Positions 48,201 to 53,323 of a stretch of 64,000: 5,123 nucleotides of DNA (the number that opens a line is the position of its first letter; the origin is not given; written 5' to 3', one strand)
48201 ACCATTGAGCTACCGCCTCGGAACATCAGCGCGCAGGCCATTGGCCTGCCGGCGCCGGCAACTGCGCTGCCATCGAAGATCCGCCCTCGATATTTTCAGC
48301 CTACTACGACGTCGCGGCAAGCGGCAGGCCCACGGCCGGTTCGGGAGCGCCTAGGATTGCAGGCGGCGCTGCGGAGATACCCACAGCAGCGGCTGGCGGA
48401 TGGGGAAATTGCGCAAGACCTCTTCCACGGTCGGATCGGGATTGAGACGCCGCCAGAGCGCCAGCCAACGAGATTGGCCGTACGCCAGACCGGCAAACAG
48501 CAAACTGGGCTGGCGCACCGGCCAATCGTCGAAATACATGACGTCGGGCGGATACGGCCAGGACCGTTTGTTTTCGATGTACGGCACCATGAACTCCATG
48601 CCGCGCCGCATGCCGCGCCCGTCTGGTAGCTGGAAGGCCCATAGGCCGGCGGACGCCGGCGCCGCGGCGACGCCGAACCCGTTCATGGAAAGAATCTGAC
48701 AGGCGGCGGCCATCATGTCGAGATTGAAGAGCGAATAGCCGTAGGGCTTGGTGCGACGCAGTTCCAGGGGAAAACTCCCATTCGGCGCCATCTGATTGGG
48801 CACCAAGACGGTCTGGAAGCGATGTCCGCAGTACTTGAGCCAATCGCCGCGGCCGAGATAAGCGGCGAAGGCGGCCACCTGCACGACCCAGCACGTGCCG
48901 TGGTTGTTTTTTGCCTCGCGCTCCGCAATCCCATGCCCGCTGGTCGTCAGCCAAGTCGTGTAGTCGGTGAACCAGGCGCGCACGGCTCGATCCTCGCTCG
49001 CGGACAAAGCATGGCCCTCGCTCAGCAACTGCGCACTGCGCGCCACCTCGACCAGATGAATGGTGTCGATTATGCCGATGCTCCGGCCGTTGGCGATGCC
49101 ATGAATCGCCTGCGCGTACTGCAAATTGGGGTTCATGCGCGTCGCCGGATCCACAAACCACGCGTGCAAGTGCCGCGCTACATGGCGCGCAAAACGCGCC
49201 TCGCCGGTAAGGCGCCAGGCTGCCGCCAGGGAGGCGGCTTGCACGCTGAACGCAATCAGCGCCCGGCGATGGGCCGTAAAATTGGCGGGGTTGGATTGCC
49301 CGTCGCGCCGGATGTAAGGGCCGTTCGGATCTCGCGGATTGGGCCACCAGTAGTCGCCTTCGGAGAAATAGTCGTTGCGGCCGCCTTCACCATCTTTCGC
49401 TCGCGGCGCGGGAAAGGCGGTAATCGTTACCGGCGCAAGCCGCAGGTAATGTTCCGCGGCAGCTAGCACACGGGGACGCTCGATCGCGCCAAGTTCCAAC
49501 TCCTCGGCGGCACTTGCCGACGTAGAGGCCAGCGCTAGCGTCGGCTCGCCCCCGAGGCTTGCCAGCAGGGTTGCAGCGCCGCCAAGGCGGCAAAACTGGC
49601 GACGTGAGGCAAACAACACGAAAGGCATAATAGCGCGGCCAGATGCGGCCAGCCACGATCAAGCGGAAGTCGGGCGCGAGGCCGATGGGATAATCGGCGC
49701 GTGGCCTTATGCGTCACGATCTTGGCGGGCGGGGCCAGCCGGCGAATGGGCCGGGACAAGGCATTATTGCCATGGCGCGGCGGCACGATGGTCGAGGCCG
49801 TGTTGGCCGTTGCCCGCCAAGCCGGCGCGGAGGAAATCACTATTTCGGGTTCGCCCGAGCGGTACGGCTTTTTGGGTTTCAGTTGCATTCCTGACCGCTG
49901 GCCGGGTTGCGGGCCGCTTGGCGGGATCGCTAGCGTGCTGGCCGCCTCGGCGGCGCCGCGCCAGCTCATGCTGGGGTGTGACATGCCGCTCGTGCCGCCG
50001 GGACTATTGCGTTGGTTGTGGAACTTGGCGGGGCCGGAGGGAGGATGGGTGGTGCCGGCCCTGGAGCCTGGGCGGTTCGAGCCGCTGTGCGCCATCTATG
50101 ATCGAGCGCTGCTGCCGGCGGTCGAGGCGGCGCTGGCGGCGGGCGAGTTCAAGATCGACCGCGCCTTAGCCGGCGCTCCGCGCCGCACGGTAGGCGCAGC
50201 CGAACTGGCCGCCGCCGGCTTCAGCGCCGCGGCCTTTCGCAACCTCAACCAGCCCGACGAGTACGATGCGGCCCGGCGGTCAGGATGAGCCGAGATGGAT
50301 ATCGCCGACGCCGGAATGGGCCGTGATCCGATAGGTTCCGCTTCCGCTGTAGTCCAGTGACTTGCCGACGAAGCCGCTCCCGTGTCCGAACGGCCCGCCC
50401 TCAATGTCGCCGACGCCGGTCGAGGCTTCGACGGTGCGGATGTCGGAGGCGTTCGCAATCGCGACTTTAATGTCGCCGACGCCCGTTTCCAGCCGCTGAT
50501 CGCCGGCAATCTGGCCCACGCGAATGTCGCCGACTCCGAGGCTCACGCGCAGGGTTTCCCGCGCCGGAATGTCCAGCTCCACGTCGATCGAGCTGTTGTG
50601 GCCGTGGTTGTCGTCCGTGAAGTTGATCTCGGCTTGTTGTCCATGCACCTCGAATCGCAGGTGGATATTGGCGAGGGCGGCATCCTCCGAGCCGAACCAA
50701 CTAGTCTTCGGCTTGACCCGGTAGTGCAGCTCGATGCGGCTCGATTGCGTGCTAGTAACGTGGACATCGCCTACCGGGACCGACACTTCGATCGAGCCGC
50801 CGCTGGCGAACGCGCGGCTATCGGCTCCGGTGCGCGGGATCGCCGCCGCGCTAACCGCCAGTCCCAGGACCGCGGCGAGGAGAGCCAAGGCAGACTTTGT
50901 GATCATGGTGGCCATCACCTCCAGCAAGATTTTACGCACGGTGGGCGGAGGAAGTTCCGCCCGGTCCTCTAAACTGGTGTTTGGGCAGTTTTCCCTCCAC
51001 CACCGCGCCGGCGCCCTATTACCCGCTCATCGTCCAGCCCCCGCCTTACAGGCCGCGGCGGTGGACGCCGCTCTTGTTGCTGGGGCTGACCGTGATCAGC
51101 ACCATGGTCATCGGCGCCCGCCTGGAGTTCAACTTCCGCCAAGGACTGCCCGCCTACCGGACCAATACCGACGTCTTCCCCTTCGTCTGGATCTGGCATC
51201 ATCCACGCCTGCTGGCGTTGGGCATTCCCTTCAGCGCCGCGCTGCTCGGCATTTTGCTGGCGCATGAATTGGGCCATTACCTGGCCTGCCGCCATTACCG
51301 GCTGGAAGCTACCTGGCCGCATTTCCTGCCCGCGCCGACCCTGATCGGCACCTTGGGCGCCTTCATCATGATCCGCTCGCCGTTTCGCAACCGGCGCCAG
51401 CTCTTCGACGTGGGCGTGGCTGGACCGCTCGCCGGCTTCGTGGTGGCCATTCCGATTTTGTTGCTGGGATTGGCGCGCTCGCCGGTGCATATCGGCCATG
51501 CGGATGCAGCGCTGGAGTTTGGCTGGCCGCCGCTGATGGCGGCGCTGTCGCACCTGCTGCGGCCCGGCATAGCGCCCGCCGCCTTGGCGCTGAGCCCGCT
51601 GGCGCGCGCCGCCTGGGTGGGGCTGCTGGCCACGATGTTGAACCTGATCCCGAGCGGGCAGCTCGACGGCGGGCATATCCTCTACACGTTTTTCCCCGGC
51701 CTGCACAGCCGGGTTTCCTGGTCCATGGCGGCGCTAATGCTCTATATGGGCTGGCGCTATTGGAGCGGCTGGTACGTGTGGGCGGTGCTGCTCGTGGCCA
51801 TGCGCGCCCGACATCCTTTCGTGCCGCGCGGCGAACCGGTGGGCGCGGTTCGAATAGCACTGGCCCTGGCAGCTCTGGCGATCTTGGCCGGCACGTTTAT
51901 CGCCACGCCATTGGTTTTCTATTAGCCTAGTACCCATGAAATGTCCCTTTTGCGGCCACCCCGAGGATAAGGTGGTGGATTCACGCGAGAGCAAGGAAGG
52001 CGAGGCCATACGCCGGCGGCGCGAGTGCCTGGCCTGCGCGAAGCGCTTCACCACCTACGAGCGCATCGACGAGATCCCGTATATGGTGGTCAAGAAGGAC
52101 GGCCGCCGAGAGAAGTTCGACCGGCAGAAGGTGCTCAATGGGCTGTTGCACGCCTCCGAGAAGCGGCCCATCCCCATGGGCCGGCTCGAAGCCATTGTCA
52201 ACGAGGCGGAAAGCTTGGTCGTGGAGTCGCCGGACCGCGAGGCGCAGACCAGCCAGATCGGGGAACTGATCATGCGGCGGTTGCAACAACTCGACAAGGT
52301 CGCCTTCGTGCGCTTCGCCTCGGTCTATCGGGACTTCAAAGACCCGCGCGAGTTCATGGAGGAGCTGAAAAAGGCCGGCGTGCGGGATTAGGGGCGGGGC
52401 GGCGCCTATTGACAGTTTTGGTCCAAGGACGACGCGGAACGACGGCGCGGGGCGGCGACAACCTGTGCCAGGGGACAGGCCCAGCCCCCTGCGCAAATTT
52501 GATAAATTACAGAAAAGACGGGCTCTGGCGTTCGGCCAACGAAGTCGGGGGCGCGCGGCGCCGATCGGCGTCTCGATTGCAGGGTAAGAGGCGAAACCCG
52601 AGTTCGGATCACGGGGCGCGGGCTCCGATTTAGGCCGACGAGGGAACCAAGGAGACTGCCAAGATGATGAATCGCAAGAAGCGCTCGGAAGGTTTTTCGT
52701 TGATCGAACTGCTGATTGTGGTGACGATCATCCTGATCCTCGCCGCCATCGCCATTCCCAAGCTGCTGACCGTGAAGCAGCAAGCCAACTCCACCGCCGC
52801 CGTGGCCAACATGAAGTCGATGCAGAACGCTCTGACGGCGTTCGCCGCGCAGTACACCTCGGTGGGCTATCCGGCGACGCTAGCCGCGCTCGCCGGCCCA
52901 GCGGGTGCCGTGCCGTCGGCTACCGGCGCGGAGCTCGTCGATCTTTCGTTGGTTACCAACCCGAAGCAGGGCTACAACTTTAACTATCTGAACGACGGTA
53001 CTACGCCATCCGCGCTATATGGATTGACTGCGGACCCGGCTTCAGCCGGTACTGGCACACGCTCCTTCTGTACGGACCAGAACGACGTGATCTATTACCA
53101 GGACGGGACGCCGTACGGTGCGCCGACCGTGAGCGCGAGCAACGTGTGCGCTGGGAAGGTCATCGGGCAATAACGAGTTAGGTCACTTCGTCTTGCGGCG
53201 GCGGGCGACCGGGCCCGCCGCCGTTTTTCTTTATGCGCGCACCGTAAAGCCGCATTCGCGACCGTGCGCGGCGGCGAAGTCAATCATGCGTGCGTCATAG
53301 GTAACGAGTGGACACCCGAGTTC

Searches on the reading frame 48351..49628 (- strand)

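Call 63: search_protein_families(library=pfam, proteins=[window:48351-49628:-], max_evalue=0.0001)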
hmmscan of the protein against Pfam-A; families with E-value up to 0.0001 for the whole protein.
window:48351-49628:- (425 aa): 1 family
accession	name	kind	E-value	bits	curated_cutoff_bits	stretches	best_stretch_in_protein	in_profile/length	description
PF05426.18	Alginate_lyase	-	1.9e-80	270.7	22.2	1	78-357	9-275/275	Alginate lyase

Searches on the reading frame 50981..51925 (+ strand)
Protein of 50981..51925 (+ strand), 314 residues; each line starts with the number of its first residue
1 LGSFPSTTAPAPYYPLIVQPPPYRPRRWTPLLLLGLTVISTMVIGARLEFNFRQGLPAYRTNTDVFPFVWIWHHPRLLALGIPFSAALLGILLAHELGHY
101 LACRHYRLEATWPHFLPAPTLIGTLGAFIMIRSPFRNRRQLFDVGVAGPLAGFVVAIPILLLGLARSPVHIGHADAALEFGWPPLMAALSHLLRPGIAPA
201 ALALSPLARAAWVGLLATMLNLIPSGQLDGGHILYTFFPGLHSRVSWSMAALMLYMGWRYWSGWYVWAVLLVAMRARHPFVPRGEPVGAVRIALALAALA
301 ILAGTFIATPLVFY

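Call 63: search_protein_families(library=pfam, proteins=[window:50981-51925:+], max_evalue=0.0001)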
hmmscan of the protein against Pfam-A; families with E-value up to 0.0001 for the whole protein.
window:50981-51925:+ (314 aa): 1 family
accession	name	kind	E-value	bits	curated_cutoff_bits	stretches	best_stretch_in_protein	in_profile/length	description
PF02163.28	Peptidase_M50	-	3.1e-18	66.4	27.2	1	84-244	2-200/221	Peptidase family M50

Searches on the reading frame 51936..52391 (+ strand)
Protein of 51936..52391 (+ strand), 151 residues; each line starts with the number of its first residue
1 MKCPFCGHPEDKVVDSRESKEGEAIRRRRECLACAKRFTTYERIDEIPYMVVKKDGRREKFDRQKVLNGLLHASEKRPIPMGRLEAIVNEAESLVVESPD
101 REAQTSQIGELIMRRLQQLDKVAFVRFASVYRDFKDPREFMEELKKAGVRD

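Call 63: search_protein_families(library=pfam, proteins=[window:51936-52391:+], max_evalue=0.0001)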
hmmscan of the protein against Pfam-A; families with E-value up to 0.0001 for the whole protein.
window:51936-52391:+ (151 aa): 2 families
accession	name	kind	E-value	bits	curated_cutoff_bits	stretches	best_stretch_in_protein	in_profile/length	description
PF22811.2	Zn_ribbon_NrdR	-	9.4e-23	80.3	27.2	1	1-42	1-42/42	Transcriptional repressor NrdR-like, N-terminal domain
PF03477.21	ATP-cone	-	1.5e-19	70.8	25.8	1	50-136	2-87/88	ATP cone domain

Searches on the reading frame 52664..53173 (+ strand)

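Call 63: search_protein_families(library=pfam, proteins=[window:52664-53173:+], max_evalue=0.0001)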
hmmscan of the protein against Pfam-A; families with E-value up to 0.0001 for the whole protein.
window:52664-53173:+ (169 aa): 1 family
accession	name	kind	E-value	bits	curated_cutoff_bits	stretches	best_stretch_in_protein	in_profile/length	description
PF07963.17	N_methyl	-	6e-08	32.4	21.2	1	6-31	2-27/27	Prokaryotic N-terminal methylation motif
